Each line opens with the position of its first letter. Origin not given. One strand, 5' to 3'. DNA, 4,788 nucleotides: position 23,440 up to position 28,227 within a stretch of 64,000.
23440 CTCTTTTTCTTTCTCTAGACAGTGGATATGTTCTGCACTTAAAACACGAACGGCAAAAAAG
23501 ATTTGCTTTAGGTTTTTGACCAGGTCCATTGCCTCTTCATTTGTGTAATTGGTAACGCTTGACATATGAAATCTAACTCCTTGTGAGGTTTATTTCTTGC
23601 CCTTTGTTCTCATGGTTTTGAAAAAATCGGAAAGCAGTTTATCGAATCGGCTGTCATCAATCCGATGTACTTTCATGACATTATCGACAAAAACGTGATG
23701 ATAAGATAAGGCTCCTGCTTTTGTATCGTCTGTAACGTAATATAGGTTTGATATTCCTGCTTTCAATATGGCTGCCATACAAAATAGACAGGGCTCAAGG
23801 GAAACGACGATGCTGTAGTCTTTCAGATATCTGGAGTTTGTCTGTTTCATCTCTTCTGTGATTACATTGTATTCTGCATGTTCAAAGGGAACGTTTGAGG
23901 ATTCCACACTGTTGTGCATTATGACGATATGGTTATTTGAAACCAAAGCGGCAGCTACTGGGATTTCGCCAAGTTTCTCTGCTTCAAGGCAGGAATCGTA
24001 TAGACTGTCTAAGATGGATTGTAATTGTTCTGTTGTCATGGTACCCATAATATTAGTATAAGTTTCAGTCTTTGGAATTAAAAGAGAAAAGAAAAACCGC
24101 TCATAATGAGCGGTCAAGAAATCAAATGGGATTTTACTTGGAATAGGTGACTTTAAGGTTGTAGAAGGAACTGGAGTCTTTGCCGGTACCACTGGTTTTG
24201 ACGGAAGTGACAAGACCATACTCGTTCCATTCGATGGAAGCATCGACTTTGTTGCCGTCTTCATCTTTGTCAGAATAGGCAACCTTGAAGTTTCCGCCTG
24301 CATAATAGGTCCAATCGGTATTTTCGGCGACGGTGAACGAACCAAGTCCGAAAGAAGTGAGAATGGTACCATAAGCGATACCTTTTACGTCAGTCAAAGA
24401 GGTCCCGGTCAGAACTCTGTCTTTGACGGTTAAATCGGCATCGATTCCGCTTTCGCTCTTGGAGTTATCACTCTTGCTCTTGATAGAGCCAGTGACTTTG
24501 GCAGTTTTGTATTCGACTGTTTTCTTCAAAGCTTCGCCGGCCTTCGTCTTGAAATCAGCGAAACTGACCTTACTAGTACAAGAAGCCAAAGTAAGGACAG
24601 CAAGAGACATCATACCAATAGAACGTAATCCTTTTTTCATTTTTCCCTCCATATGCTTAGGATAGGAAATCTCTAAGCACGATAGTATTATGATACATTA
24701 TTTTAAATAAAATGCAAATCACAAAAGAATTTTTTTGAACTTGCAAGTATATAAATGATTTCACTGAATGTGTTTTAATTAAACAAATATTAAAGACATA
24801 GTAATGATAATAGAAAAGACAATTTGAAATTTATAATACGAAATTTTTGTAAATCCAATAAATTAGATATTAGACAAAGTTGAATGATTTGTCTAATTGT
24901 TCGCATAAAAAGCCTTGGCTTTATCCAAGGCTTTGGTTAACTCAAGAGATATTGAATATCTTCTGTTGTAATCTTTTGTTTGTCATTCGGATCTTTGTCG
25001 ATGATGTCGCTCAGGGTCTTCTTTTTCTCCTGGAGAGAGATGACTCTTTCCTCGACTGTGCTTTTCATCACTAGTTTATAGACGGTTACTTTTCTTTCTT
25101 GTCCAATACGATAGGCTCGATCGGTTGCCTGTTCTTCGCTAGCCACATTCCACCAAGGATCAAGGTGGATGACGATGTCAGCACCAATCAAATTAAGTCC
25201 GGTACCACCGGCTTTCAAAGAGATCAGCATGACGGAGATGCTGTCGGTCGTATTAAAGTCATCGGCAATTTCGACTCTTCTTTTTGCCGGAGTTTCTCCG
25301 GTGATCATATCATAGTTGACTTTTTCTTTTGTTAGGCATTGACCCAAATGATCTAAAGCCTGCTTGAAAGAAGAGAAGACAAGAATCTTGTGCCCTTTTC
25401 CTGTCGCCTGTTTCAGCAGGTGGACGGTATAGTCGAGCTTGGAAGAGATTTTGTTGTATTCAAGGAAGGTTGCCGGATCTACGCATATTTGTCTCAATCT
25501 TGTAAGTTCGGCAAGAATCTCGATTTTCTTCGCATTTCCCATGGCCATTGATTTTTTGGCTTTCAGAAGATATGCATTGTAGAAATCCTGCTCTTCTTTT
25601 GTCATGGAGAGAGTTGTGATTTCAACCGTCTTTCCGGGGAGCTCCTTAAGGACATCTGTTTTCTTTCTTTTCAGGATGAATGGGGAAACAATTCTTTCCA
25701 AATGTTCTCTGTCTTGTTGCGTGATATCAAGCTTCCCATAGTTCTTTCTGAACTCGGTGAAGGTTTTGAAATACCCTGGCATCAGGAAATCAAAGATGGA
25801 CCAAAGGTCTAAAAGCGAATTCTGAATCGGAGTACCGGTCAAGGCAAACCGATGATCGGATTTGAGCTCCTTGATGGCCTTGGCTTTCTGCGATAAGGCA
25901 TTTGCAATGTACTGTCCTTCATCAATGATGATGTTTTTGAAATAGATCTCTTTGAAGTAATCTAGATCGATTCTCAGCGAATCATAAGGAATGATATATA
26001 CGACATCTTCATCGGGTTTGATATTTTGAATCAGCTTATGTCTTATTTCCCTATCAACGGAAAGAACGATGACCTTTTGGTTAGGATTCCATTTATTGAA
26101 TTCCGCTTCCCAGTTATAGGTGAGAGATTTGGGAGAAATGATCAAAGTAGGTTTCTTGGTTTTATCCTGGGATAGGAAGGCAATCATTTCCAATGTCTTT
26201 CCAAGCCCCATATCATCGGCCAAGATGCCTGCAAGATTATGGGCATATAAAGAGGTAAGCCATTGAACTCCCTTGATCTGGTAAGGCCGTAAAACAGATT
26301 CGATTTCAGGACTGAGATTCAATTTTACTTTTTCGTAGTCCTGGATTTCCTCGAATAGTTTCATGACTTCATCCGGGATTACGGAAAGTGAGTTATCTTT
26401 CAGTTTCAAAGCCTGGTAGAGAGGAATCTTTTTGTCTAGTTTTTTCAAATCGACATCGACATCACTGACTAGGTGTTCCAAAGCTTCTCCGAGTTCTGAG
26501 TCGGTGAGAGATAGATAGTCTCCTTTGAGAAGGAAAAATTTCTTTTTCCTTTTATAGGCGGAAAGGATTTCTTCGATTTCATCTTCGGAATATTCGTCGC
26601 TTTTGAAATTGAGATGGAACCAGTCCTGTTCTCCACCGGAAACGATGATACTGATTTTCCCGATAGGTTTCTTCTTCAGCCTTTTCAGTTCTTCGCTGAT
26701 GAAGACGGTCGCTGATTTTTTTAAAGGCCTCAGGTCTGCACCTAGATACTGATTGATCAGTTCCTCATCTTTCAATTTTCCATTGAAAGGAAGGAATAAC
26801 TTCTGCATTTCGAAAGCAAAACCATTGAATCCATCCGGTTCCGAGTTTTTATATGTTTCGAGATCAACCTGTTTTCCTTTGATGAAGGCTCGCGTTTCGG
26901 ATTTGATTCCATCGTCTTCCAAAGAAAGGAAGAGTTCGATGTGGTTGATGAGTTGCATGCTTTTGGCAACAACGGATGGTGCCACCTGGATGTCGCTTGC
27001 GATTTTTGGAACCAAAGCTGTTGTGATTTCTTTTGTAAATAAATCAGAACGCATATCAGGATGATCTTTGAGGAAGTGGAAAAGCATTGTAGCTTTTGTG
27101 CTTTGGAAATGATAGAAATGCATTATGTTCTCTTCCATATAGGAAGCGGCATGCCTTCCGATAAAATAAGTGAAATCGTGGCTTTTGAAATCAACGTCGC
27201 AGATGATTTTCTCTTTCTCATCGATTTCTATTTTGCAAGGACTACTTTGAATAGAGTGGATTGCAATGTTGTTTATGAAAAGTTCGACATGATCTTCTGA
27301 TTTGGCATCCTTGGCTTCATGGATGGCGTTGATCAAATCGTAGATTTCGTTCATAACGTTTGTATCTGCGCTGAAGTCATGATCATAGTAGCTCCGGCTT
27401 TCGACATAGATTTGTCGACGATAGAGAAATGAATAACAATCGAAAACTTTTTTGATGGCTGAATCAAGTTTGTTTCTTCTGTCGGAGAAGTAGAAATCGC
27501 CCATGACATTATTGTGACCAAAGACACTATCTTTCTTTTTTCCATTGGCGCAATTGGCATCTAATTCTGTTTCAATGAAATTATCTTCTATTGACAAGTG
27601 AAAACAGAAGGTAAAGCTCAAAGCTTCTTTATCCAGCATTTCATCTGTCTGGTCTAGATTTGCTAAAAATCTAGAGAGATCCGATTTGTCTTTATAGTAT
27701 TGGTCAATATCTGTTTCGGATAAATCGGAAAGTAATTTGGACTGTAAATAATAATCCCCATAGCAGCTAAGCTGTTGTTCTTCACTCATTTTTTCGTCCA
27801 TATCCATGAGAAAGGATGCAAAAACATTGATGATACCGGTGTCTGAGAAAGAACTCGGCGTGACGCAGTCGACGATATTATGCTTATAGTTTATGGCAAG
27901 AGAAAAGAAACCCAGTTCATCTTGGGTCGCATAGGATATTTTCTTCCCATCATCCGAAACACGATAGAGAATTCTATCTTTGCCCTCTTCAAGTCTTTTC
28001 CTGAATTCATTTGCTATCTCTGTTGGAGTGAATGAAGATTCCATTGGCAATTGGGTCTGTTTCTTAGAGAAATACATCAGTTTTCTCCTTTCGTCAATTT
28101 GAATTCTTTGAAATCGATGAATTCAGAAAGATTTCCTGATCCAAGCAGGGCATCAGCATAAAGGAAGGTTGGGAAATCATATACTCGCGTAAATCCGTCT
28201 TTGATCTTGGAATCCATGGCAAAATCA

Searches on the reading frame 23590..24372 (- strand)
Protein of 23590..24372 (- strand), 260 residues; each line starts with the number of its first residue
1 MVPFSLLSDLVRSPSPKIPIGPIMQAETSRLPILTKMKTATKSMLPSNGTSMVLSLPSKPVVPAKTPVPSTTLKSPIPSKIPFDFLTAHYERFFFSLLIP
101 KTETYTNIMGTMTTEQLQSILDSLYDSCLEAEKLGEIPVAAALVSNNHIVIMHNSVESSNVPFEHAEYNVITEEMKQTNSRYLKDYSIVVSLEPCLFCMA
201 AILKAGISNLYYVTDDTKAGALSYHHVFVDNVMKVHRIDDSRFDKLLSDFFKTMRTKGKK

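Call 47: search_protein_families(library=pfam, proteins=[window:23590-24372:-], max_evalue=0.0001)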
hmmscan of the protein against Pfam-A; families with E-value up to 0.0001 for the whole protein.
window:23590-24372:- (260 aa): 3 families
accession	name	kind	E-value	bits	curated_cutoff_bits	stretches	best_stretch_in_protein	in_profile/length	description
PF00383.29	dCMP_cyt_deam_1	-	1.9e-16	60.3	25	1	116-213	3-101/102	Cytidine and deoxycytidylate deaminase zinc-binding region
PF14437.12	MafB19-deam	-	4.5e-16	59.5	27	1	122-255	8-142/142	MafB19-like deaminase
PF14439.12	Bd3614-deam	-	3.2e-05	24.3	38.5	1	139-223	10-97/113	Bd3614-like deaminase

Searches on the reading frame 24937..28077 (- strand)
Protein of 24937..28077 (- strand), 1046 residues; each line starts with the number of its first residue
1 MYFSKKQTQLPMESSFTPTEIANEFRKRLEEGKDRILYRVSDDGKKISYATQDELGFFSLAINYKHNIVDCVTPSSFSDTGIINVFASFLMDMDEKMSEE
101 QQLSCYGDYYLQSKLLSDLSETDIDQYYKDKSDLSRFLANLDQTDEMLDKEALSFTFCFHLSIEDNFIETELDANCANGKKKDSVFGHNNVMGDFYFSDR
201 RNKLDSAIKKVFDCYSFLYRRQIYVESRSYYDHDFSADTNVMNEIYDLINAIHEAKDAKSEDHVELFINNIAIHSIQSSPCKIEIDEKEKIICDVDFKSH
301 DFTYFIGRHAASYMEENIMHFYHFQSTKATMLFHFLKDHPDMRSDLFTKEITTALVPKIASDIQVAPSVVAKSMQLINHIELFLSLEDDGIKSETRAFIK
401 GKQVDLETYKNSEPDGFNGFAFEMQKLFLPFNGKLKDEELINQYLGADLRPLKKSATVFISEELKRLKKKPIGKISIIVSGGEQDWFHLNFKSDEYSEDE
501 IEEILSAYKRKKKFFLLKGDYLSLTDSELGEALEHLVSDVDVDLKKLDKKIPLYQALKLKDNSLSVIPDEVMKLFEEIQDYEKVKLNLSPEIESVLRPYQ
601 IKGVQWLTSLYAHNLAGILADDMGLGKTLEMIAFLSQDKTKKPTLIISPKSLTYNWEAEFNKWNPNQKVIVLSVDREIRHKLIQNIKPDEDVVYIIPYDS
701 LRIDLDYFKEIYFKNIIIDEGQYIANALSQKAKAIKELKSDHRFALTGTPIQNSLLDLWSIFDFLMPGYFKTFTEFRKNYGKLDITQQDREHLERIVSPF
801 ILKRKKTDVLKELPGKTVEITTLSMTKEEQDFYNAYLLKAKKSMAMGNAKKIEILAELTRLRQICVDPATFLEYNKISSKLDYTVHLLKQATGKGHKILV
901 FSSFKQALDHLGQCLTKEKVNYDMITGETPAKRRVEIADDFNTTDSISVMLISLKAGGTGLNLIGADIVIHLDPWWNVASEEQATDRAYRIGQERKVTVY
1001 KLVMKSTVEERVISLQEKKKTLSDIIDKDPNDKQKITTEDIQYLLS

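Call 47: search_protein_families(library=pfam, proteins=[window:24937-28077:-], max_evalue=0.0001)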
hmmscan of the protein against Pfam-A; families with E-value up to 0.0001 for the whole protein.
window:24937-28077:- (1046 aa): 4 families
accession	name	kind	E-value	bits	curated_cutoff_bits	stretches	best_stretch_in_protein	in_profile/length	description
PF00176.29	SNF2-rel_dom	-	5.9e-68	229.5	24.9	1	599-868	1-288/290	SNF2-related domain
PF00271.37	Helicase_C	-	2.8e-23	82.7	23.5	1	880-992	2-110/110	Helicase conserved C-terminal domain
PF08455.15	SNF2_assoc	-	2.2e-17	63.5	27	1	420-561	197-338/373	Bacterial SNF2 helicase associated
PF16203.11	ERCC3_RAD25_C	-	3.5e-07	30.2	27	1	880-996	45-153/248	ERCC3/RAD25/XPB C-terminal helicase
